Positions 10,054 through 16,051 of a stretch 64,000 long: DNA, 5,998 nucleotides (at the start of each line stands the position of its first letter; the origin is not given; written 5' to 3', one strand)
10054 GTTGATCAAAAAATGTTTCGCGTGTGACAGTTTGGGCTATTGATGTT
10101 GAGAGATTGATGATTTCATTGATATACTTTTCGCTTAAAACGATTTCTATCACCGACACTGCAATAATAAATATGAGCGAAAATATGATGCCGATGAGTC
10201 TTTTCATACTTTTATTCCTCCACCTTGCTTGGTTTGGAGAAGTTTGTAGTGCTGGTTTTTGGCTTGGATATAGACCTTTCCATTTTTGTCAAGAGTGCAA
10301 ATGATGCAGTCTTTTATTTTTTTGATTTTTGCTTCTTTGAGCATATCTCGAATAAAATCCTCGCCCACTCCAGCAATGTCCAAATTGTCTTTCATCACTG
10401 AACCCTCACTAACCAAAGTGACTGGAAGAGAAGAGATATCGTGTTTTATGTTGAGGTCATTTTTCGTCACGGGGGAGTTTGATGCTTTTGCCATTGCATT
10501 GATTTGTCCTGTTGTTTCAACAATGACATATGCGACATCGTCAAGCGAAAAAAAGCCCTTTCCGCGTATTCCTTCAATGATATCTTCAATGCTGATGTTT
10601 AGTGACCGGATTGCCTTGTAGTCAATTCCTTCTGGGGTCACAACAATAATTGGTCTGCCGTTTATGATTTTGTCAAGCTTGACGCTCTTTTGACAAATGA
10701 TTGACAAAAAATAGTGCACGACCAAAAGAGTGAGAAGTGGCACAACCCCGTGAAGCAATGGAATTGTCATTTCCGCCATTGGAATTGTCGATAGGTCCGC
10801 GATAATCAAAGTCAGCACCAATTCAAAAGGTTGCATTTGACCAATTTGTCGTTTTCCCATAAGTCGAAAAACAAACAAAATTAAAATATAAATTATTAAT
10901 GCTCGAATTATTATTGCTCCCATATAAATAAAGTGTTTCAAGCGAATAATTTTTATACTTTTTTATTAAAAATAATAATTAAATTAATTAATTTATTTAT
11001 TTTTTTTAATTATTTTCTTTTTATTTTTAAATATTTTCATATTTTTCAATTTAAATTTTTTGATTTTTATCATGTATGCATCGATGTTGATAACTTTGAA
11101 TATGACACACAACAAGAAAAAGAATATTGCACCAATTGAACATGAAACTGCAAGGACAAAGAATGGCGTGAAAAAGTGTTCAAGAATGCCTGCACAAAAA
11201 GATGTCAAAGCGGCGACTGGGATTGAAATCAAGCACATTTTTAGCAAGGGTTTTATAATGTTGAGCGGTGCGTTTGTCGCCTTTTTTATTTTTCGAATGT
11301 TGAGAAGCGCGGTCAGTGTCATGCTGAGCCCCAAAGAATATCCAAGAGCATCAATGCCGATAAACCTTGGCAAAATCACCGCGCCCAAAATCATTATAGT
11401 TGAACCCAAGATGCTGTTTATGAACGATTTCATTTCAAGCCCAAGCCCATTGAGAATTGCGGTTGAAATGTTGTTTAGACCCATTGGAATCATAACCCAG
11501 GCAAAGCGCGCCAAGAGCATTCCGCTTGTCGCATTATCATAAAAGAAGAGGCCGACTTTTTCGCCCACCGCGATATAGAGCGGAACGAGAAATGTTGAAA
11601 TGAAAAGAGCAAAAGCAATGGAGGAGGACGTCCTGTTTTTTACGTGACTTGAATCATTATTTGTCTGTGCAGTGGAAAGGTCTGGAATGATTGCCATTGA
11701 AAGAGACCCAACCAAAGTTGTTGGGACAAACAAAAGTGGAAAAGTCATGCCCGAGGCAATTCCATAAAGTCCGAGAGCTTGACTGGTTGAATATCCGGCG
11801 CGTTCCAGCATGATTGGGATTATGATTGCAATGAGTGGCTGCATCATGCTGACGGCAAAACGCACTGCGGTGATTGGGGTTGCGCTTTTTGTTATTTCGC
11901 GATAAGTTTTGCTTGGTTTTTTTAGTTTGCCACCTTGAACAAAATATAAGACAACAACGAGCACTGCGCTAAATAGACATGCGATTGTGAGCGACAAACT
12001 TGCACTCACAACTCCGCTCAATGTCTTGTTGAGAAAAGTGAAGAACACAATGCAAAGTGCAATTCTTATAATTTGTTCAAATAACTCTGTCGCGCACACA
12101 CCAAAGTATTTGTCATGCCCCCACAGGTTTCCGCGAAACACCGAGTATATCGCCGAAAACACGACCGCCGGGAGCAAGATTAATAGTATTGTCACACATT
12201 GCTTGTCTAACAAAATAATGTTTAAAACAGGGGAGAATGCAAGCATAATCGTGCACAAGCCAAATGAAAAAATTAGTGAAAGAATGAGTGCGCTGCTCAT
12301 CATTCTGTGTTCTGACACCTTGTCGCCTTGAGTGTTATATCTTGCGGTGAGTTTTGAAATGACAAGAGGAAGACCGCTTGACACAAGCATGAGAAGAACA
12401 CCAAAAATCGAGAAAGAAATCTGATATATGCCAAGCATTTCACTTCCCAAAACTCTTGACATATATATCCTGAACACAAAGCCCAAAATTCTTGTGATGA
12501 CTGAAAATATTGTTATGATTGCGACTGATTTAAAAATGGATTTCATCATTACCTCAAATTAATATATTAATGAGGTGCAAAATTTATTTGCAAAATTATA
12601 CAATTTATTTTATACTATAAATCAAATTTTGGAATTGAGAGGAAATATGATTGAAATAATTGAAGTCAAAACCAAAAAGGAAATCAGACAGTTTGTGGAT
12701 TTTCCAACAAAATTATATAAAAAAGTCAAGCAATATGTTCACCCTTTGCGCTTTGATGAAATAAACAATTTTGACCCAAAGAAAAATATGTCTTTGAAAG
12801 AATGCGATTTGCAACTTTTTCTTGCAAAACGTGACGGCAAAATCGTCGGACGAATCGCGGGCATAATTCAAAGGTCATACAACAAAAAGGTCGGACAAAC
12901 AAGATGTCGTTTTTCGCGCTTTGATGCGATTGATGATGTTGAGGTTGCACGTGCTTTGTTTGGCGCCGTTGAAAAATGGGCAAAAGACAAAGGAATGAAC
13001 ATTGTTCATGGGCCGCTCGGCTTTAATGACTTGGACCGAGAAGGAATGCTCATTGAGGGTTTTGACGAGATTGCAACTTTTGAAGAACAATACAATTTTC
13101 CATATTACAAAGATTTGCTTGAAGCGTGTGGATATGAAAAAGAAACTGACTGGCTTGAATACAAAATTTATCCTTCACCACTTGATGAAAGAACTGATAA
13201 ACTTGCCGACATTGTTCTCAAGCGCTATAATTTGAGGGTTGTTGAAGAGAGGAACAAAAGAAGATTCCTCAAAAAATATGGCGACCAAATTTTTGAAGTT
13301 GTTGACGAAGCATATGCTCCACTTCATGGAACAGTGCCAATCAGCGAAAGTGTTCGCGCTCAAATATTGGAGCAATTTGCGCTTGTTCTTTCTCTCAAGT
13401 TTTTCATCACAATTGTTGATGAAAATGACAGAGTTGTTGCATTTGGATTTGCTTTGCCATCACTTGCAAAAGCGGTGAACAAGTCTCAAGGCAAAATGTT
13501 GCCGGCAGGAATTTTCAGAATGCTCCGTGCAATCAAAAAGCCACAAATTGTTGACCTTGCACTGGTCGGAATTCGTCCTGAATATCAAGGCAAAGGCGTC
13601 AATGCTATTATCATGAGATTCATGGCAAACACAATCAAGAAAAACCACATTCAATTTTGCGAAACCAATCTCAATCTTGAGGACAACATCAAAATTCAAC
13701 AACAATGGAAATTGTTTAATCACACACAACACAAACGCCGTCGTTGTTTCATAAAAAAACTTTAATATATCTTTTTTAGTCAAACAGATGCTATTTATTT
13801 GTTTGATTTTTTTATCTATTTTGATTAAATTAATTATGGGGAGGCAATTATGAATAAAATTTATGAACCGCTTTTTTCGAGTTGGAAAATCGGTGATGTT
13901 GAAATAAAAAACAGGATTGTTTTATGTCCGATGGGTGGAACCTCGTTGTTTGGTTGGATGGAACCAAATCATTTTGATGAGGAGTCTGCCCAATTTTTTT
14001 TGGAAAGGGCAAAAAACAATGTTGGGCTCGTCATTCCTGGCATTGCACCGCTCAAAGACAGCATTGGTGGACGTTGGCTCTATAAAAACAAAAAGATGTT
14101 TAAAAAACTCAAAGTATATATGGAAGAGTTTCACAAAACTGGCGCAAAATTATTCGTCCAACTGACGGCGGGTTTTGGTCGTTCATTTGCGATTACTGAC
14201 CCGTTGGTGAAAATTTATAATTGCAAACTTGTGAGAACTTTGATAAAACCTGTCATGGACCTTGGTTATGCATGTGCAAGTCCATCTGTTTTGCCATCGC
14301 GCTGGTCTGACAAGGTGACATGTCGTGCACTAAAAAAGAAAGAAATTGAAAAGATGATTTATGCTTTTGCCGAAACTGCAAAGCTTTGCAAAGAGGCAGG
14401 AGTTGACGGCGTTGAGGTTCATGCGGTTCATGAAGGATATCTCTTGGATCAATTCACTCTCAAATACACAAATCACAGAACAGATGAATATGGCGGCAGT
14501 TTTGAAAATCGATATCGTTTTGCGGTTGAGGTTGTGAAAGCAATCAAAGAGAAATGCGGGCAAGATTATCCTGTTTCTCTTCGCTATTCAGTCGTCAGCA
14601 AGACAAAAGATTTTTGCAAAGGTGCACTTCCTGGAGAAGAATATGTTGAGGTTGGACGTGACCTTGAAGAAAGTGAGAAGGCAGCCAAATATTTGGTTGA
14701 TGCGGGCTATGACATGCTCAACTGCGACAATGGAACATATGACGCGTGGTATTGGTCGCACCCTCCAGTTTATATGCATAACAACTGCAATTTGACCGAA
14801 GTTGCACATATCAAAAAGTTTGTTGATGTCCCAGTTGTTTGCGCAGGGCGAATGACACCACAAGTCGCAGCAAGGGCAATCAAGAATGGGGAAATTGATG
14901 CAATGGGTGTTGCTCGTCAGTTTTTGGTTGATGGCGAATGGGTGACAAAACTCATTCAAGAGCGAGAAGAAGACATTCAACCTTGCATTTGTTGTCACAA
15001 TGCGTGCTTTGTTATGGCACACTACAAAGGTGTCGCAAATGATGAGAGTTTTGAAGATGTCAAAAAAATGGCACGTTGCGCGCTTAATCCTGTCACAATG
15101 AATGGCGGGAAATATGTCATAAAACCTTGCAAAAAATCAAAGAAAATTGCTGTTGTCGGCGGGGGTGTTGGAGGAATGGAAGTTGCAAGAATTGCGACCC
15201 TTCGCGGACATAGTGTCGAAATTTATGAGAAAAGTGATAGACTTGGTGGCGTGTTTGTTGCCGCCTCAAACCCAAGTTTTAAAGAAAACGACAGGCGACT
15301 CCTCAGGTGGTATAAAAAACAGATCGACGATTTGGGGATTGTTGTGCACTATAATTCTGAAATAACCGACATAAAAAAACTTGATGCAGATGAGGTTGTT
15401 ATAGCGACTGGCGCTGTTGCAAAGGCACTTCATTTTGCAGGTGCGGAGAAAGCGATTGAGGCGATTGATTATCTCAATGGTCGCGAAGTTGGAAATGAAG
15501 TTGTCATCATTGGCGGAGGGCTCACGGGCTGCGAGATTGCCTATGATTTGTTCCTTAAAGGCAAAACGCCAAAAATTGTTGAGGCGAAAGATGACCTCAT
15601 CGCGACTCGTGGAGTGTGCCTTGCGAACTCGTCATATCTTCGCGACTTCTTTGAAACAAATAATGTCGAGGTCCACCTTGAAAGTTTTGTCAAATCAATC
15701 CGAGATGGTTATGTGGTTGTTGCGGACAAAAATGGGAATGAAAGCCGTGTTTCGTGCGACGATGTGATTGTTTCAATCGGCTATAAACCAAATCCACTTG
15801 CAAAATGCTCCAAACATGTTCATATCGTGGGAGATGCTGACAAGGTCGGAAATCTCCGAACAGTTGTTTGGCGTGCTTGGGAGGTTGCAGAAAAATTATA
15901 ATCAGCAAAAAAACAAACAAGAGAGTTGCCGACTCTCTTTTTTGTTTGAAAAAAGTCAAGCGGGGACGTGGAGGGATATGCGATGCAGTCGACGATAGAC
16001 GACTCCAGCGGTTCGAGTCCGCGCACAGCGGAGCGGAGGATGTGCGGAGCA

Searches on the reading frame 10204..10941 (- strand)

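Call 45: search_protein_families(library=pfam, proteins=[window:10204-10941:-], max_evalue=0.01)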
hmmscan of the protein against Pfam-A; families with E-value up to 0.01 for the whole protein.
window:10204-10941:- (245 aa): 2 families
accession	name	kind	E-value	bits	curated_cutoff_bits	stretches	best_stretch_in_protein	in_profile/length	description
PF04239.17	DUF421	-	1.2e-27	96.4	23.6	1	84-218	1-129/129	YetF C-terminal domain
PF20730.2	YetF_N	-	0.0074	16.5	26.5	1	10-79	4-73/76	YetF N-terminal transmembrane domain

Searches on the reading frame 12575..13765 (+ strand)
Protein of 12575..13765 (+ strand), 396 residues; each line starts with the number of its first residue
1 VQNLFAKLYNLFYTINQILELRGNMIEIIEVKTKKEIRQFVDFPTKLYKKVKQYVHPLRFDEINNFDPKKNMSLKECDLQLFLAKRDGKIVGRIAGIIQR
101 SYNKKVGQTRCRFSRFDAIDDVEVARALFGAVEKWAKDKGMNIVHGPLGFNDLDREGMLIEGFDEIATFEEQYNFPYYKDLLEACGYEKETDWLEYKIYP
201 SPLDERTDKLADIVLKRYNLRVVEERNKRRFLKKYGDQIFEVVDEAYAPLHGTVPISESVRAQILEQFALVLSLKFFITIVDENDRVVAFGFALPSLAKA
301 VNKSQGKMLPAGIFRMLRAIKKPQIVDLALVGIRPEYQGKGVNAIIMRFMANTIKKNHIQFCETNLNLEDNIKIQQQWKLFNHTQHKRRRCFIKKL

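Call 19: search_protein_families(library=pfam, proteins=[window:12575-13765:+], max_evalue=0.00001)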
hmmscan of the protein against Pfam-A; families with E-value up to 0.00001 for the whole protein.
window:12575-13765:+ (396 aa): 1 family
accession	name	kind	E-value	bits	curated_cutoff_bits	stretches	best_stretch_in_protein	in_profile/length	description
PF00583.31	Acetyltransf_1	-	9.6e-06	26.3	20.7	0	275-359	34-93/116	Acetyltransferase (GNAT) family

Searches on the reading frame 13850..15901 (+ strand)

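Call 44: search_protein_families(library=pfam, proteins=[window:13850-15901:+], max_evalue=0.00001)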
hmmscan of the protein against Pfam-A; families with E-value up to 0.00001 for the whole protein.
window:13850-15901:+ (683 aa): 7 families
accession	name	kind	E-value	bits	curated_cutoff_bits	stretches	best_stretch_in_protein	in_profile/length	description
PF00724.26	Oxidored_FMN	-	1.8e-55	189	27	1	8-374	2-341/342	NADH:flavin oxidoreductase / NADH oxidase family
PF07992.20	Pyr_redox_2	-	8.4e-30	104.6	26.1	2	508-651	95-243/291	Pyridine nucleotide-disulphide oxidoreductase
PF00070.33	Pyr_redox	-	8.5e-16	58.7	22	1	551-619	2-68/82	Pyridine nucleotide-disulphide oxidoreductase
PF01266.30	DAO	-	7.2e-13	49.2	27.9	0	551-583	2-34/353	FAD dependent oxidoreductase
PF13738.12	Pyr_redox_3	-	2.2e-12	47.3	30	1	506-648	118-270/305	Pyridine nucleotide-disulphide oxidoreductase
PF13450.12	NAD_binding_8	-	1.5e-09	38.5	21.9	0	435-468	1-34/68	NAD(P)-binding Rossmann-like domain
PF13434.12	Lys_Orn_oxgnase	-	4e-06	26.6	21.3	0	499-576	134-216/339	L-lysine 6-monooxygenase/L-ornithine 5-monooxygenase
